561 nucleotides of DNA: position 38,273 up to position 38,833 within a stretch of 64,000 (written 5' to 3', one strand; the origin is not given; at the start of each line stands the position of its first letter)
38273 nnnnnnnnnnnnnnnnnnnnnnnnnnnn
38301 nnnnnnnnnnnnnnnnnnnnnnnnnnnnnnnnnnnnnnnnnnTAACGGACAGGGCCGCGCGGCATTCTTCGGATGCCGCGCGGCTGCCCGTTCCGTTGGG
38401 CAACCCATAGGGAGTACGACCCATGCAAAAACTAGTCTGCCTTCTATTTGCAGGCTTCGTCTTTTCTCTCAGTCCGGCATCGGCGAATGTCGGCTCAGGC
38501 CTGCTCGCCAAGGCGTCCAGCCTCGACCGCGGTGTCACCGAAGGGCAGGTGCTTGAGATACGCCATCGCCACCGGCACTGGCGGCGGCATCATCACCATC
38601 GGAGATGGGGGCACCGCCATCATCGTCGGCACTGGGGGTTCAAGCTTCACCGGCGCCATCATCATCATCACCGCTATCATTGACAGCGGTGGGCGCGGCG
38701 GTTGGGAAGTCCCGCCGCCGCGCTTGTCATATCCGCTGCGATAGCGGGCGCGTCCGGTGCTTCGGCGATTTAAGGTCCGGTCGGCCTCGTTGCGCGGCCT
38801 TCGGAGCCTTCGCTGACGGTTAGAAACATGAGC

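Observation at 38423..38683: Secreted peptide whose last 40 residues are almost only His, Arg and Trp; reading frame ambiguous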

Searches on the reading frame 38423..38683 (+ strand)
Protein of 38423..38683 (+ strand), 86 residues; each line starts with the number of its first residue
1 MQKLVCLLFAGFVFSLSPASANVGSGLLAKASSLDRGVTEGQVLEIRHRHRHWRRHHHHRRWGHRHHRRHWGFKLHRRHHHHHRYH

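Call 5: search_protein_families(library=pfam, proteins=[window:38423-38683:+], max_evalue=0.01)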
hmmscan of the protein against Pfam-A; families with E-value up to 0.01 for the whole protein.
window:38423-38683:+ (86 aa): 0 families

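Call 6: search_protein_families(library=ncbifam, proteins=[window:38423-38683:+], max_evalue=0.1)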
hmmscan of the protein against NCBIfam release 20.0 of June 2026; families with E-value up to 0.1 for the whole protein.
window:38423-38683:+ (86 aa): 0 families

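Call 7: find_homologous_proteins(query=window:38423-38680:+, max_evalue=10)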
Query window:38423-38680:+ (86 aa): 25 proteins with E <= 10 among 1464 candidates.
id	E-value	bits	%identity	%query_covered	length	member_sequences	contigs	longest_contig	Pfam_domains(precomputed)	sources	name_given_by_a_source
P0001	9.4e-43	162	92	87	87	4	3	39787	-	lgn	-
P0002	4.1e-26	109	64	62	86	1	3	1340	-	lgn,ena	-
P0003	5.0e-24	102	46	92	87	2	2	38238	-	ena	-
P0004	1.3e-23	101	52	85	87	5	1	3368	-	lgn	-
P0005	2.1e-20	90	57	62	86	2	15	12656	-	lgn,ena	-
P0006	4.5e-20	89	47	95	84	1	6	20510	-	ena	-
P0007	7.0e-20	89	61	74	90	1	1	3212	-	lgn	-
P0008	1.3e-18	85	57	62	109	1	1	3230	-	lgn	-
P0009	2.5e-14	71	58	69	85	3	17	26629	-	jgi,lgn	-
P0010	1.8e-3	36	36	94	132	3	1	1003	-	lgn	-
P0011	3.1e-2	32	-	-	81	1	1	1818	-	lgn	-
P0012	3.7e-2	32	-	-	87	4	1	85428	-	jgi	jgi:hypothetical protein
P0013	1.6e-1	30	-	-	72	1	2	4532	-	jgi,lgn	jgi:hypothetical protein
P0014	2.5e-1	29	-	-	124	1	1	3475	-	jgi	jgi:hypothetical protein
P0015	7.7e-1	28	-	-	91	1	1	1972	-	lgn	-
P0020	5.0e+0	25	-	-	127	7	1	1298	PF28279.1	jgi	jgi:hypothetical protein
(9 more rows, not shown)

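Call 12: find_encoding_contigs(protein=P0001, flank=8000, max_places=3)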
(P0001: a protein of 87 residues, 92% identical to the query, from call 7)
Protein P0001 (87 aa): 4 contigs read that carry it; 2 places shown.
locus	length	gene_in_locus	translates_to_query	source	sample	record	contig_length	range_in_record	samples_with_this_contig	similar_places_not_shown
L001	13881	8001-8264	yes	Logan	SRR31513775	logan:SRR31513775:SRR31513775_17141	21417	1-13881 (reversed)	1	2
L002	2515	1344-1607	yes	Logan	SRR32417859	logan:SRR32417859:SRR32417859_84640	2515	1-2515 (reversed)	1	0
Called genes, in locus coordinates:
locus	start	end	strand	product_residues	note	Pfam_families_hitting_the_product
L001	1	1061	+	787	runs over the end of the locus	PF00593:TonB_dep_Rec_b-barrel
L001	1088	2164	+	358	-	PF01497:Peripla_BP_2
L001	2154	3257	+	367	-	PF00296:Bac_luciferase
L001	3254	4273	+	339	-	PF01032:FecCD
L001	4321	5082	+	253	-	PF00005:ABC_tran, PF02463:SMC_N (weak), PF13304:AAA_21 (weak)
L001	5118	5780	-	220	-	PF13489:Methyltransf_23, PF01209:Ubie_methyltran, PF13847:Methyltransf_31, PF08241:Methyltransf_11, PF08242:Methyltransf_12, PF13649:Methyltransf_25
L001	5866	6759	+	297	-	PF00126:HTH_1, PF03466:LysR_substrate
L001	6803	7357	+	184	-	-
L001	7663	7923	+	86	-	-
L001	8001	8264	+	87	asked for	-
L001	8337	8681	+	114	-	-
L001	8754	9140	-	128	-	PF00190:Cupin_1 (weak), PF07883:Cupin_2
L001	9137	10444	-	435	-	PF07690:MFS_1, PF13000:Acatn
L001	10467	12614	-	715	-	PF07715:Plug, PF00593:TonB_dep_Rec_b-barrel, PF14905:OMP_b-brl_3 (weak)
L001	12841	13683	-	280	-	PF12833:HTH_18, PF00165:HTH_AraC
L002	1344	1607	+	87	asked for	-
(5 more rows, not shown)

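Call 13: find_encoding_contigs(protein=P0003, flank=8000, max_places=3)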
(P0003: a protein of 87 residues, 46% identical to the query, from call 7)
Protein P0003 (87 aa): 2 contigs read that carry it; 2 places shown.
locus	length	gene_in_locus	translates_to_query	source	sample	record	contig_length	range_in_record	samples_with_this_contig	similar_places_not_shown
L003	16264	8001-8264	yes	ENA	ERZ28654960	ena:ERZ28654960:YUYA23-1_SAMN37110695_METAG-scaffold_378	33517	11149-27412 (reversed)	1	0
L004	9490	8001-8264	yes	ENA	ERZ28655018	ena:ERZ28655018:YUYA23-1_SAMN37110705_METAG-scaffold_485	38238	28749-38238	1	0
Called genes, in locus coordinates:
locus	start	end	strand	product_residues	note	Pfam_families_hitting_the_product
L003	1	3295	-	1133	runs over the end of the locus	PF13482:RNase_H_2, PF13086:AAA_11 (faint), PF13245:AAA_19 (faint), PF13604:AAA_30, PF13087:AAA_12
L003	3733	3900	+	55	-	-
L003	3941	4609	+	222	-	PF01656:CbiA, PF02374:ArsA_ATPase (weak), PF07015:VirC1, PF09140:MipZ (weak), PF10609:ParA (weak), PF13614:AAA_31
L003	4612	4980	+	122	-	-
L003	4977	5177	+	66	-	-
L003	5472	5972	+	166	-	-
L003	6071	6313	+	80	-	PF09939:DUF2171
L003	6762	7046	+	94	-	-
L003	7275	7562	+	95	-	-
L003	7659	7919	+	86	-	-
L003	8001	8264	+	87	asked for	-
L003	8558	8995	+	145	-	-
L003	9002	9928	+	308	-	PF03432:Relaxase (weak)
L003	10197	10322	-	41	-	-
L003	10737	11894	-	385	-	-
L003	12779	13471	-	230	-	-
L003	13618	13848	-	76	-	-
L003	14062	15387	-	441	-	PF00672:HAMP, PF00512:HisKA (weak), PF02518:HATPase_c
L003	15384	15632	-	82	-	PF00486:Trans_reg_C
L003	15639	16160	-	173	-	PF00072:Response_reg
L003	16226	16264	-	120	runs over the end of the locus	PF11604:CusF_Ec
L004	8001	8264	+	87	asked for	-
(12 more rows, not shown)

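Call 14: find_encoding_contigs(protein=P0009, flank=8000, max_places=3)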
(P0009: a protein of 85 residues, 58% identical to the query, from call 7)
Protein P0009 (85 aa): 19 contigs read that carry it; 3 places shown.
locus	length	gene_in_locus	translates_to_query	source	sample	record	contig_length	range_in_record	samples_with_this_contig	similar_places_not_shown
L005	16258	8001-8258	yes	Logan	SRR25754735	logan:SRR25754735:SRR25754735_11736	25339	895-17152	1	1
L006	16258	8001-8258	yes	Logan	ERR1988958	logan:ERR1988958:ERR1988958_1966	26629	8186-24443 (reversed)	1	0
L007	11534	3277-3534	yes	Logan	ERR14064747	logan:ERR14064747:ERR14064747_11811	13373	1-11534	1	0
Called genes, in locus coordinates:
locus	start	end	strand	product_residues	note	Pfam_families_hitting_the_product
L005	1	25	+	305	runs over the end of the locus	?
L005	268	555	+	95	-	-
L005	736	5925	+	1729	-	PF13195:DUF4011, PF13086:AAA_11, PF13245:AAA_19 (faint), PF13604:AAA_30 (faint), PF13086:AAA_11, PF13087:AAA_12, PF18741:MTES_1575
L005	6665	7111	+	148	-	-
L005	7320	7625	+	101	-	-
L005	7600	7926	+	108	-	-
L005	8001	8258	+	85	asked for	-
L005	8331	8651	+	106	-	-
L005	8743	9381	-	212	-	PF04191:PEMT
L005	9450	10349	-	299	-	PF01545:Cation_efflux, PF16916:ZT_dimer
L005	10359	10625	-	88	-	PF02583:Trns_repr_metal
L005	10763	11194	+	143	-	-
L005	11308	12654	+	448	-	PF02321:OEP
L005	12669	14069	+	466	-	PF25917:BSH_RND (weak), PF25973:BSH_CzcB, PF25893:HH_CzcB, PF25954:Beta-barrel_RND_2 (weak), PF25967:RND-MFP_C (weak), PF25975:CzcB_C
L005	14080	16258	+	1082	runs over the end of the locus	PF00873:ACR_tran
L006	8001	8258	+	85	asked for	-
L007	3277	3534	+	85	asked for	-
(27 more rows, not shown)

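Call 16: find_encoding_contigs(protein=P0006, flank=8000, max_places=2)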
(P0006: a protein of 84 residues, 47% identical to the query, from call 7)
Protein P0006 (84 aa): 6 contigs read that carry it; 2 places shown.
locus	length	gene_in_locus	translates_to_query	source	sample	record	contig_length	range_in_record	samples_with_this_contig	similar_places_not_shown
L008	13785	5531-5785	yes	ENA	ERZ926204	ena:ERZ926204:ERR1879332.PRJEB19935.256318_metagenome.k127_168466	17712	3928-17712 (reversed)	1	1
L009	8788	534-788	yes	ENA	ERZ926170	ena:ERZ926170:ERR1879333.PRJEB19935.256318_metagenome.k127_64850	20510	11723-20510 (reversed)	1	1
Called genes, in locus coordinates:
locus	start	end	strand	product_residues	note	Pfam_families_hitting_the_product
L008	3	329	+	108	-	?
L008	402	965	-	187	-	PF21805:Imm5_like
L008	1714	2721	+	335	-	-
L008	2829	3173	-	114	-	-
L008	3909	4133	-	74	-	-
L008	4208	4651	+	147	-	-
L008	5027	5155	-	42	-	-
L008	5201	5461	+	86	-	-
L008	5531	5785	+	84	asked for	-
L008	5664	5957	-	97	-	-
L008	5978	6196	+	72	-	-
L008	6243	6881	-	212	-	PF04191:PEMT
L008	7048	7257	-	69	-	PF02583:Trns_repr_metal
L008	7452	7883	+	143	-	-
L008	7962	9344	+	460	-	PF02321:OEP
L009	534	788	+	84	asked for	-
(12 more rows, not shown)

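Call 17: find_encoding_contigs(protein=P0005, flank=8000, max_places=3)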
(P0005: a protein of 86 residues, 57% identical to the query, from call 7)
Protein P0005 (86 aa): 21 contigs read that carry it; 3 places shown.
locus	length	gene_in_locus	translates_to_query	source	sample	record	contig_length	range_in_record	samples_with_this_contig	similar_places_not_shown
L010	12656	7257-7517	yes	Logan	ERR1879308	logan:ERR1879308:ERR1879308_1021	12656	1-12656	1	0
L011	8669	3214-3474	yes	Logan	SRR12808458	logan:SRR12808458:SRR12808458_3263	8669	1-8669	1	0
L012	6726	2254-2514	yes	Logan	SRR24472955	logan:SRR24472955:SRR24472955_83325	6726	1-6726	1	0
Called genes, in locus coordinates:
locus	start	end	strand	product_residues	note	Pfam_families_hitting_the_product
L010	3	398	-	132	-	?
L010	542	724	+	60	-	-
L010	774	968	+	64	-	-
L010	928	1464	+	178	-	-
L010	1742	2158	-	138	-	PF00376:MerR, PF13411:MerR_1, PF09278:MerR-DNA-bind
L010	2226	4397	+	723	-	PF00403:HMA, PF00122:E1-E2_ATPase, PF00702:Hydrolase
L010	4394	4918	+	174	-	PF01252:Peptidase_A8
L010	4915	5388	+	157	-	PF04214:DUF411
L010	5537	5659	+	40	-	-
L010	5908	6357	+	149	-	-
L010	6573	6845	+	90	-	-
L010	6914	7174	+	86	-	-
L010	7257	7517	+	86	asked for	-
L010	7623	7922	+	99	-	-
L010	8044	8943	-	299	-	PF01545:Cation_efflux, PF16916:ZT_dimer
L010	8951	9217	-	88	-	PF02583:Trns_repr_metal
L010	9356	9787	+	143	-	-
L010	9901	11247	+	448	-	PF02321:OEP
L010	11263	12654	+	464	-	?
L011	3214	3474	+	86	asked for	-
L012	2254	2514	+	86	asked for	-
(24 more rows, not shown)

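Call 18: find_encoding_contigs(protein=P0004, flank=4000, max_places=2)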
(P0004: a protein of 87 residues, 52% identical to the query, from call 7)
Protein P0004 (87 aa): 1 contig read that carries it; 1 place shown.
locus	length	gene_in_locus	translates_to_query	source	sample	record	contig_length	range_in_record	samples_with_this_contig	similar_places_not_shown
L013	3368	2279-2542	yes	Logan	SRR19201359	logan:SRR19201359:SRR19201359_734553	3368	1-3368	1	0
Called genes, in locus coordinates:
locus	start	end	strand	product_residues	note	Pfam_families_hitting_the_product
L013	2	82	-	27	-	?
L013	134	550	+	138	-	PF13411:MerR_1, PF00376:MerR, PF09278:MerR-DNA-bind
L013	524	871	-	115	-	PF00873:ACR_tran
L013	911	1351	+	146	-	-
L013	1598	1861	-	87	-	-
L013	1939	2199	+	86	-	-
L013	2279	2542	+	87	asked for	-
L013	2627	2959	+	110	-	-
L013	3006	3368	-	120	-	?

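Call 19: find_encoding_contigs(protein=P0007, flank=4000, max_places=2)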
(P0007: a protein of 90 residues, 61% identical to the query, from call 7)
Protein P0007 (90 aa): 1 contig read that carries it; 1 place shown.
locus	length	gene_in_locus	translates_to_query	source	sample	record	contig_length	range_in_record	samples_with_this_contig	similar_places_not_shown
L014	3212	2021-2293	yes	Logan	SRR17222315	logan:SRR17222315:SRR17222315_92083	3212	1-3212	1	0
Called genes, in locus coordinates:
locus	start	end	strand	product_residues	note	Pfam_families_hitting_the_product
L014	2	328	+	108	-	?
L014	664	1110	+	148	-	-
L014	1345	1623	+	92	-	-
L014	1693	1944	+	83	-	-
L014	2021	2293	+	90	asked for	-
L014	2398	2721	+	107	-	-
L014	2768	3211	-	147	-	?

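Call 24: find_related_loci(query=A1, collection=genome_contigs, flank=8000)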
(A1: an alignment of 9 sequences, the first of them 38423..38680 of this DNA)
Query A1 (86 aa) in genome_contigs; peptide patterns used: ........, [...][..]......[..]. (x = any residue, [..] = any of these).
598 stretches matched a pattern, but none encodes a relative of the query by tblastn (E <= 1e-3).

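Call 29: search_dna_similar(query=window:38423-38680:+, collection=plasmids, mode=protein, max_evalue=1)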
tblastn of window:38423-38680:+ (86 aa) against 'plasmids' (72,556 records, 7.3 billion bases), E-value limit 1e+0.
No match.

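Call 32: search_protein_families(library=pfam, proteins=[L005:6665-7108:+, L005:7320-7622:+, L005:7666-7923:+, L005:8001-8255:+, L005:8331-8648:+, L005:10763-11191:+, L010:5908-6354:+, L010:7623-7919:+], max_evalue=10)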
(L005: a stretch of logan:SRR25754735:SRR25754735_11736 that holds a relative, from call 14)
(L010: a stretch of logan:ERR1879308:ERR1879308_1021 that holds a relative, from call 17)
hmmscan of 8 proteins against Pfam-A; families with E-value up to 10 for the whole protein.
L005:6665-7108:+ (148 aa): 0 families

L005:7320-7622:+ (101 aa): 0 families

L005:7666-7923:+ (86 aa): 0 families

L005:8001-8255:+ (85 aa): 0 families

L005:8331-8648:+ (106 aa): 0 families

L005:10763-11191:+ (143 aa): 0 families

L010:5908-6354:+ (149 aa): 0 families

L010:7623-7919:+ (99 aa): 0 families

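Call 33: search_protein_families(library=ncbifam, proteins=[L005:6665-7108:+, L005:7320-7622:+, L005:7666-7923:+, L005:8001-8255:+, L005:8331-8648:+, L005:10763-11191:+, L010:5908-6354:+, L010:7623-7919:+], max_evalue=10)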
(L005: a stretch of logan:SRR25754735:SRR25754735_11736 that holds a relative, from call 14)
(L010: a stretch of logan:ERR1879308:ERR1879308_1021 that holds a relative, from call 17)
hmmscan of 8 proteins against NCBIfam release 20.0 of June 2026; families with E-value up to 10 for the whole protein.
L005:6665-7108:+ (148 aa): 0 families

L005:7320-7622:+ (101 aa): 0 families

L005:7666-7923:+ (86 aa): 1 family
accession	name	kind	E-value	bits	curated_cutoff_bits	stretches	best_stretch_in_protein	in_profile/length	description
NF050166.1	Cu_RiPP_BufA2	equivalog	6.6e-05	23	60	2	30-60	45-76/79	BufA2 family periplasmic bufferin-type metallophore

L005:8001-8255:+ (85 aa): 0 families

L005:8331-8648:+ (106 aa): 2 families
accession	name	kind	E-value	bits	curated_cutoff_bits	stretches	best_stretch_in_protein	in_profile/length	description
NF040554.1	mini_HHHH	equivalog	0.003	17.7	40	1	9-64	9-45/45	HHHH-motif protein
NF002335.0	PRK01294.1-3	equivalog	0.078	12.4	637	1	14-64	43-94/344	lipase secretion chaperone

L005:10763-11191:+ (143 aa): 0 families

L010:5908-6354:+ (149 aa): 0 families

L010:7623-7919:+ (99 aa): 0 families

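Call 36: predict_structure(alignment_id=A1)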
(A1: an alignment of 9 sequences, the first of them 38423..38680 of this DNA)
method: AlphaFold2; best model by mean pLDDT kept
length: 86 residues; sequences in the alignment: 9
mean_pLDDT: 57.0   pTM: 0.19
mean pLDDT of the five models: 57.0, 53.2, 52.4, 52.0, 49.2
residues with pLDDT >= 90: 0; 70-90: 11; 50-70: 65; < 50: 10
segments of 3 or more residues with pLDDT < 50: 22-24
pLDDT, mean of each block of 10 residues (from residue 1): 73 64 50 51 53 56 54 53 59
secondary structure, 60 per line:
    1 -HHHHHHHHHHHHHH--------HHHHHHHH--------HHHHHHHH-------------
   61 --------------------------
elements in order: H2-15 H24-31 H40-47

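Call 37: search_protein_representatives(alignment_id=A1)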
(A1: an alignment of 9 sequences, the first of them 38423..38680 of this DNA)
Query: 9 sequences, 87 profile positions. Proteins with E-value up to 0.001 (for the whole library): 21; up to 1e-10: 3; up to 1e-30: 3. The best 21 are listed.
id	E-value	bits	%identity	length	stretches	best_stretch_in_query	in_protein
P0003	8.2e-40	150.7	-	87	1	1-87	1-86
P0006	2.6e-38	145.9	-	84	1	1-84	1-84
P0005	1.6e-35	137.0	-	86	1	1-87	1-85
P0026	5.0e-09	52.1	-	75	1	1-74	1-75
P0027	1.6e-07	47.2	-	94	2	2-71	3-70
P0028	1.0e-06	44.7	-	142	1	4-81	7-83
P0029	1.1e-06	44.6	-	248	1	3-84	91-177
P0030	3.1e-06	43.1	-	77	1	7-73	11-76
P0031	7.2e-06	42.0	-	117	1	1-74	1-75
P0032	9.9e-06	41.5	-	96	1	1-73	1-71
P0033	2.2e-05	40.4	-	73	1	1-74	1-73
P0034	2.8e-05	40.1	-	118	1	2-85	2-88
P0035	6.2e-05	39.0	-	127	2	9-76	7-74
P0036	1.3e-04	37.9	-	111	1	7-74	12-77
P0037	2.3e-04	37.2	-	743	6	9-35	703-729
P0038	2.6e-04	36.9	-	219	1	7-74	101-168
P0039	5.9e-04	35.8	-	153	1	2-74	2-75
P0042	1.0e-03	35.1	-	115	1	6-75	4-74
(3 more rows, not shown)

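Call 39: search_protein_families(library=pfam, proteins=[P0028, P0029, P0034, P0035, P0036, P0038, P0039, P0042, P0010, P0020], max_evalue=0.1)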
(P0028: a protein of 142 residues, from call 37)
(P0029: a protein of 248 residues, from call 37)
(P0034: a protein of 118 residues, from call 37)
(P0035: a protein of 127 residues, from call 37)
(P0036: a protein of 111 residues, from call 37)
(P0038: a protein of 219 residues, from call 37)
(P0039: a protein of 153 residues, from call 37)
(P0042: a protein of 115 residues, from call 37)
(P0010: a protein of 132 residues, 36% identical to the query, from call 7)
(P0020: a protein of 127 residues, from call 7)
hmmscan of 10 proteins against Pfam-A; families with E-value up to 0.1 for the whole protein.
P0028 (142 aa): 1 family
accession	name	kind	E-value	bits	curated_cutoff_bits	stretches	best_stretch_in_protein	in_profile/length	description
PF07886.16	BA14K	-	9.4e-11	41.9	26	1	115-142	3-30/30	BA14K-like protein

P0029 (248 aa): 1 family
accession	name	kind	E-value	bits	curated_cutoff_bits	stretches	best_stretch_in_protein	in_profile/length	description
PF07886.16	BA14K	-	1.5e-14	54.1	26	1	215-243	1-29/30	BA14K-like protein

P0034 (118 aa): 0 families

P0035 (127 aa): 1 family
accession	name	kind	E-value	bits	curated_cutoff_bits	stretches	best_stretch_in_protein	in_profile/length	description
PF24267.1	HVO_1552_C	-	0.042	14.5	27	1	3-55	15-64/98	HVO_1552, C-terminal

P0036 (111 aa): 0 families

P0038 (219 aa): 0 families

P0039 (153 aa): 2 families
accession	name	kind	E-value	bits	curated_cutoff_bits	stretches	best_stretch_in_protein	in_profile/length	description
PF02839.19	CBM_5_12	-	2.8e-09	37.3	26.2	1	110-150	1-44/44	Carbohydrate-binding module family 5/12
PF14600.11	CBM_5_12_2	-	0.021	15.2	27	1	118-145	27-53/62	Cellulose-binding domain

P0042 (115 aa): 0 families

P0010 (132 aa): 0 families

P0020 (127 aa): 0 families

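Call 41: find_encoding_contigs(protein=P0012, flank=6000, max_places=2)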
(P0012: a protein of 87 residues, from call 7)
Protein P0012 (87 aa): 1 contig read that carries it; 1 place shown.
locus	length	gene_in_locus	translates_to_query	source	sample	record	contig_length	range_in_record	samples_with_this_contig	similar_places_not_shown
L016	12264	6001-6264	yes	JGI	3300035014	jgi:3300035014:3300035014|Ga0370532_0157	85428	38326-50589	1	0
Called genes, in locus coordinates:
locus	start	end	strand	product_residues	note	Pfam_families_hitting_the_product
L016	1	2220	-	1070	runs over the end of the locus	PF00873:ACR_tran, PF03176:MMPL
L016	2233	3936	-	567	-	PF25973:BSH_CzcB (faint), PF25919:BSH_CusB (faint)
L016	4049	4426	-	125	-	-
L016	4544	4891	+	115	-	-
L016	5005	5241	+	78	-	-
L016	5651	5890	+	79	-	-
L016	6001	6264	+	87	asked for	-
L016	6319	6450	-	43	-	-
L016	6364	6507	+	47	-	-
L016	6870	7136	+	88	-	-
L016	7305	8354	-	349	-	PF01497:Peripla_BP_2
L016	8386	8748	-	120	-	-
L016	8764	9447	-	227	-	-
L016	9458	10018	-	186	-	PF07638:Sigma70_ECF (faint), PF04542:Sigma70_r2, PF08281:Sigma70_r4_2, PF04545:Sigma70_r4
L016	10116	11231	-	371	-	PF00082:Peptidase_S8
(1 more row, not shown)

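Call 42: find_encoding_contigs(protein=P0013, flank=5000, max_places=2)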
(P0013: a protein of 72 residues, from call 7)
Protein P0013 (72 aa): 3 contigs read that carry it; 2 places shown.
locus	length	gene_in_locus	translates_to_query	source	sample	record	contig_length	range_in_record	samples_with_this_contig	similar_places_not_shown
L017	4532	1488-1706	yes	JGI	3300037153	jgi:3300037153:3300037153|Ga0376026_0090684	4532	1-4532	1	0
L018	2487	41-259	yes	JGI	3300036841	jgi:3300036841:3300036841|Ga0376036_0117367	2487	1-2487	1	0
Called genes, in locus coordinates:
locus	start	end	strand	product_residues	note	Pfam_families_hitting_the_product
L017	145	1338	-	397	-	PF04513:Baculo_PEP_C (faint), PF02646:RmuC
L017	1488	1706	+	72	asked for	-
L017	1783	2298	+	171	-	PF01327:Pep_deformylase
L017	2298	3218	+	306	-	PF00551:Formyl_trans_N, PF02911:Formyl_trans_C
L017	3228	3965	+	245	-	PF01416:PseudoU_synth_1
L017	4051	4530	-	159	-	?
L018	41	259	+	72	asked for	-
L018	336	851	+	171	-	PF01327:Pep_deformylase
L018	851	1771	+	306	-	PF00551:Formyl_trans_N, PF02911:Formyl_trans_C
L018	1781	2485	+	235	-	?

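Call 43: find_encoding_contigs(protein=P0014, flank=5000, max_places=2)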
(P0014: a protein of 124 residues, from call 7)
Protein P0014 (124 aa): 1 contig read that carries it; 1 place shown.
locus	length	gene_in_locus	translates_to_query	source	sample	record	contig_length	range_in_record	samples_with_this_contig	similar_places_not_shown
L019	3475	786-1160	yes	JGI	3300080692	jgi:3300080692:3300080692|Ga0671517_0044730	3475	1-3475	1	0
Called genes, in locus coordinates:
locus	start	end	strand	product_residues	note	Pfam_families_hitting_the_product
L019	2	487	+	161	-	?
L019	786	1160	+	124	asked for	-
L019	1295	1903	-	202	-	PF06240:COXG, PF10604:Polyketide_cyc2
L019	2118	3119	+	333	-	PF07883:Cupin_2, PF00190:Cupin_1 (weak)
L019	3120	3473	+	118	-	?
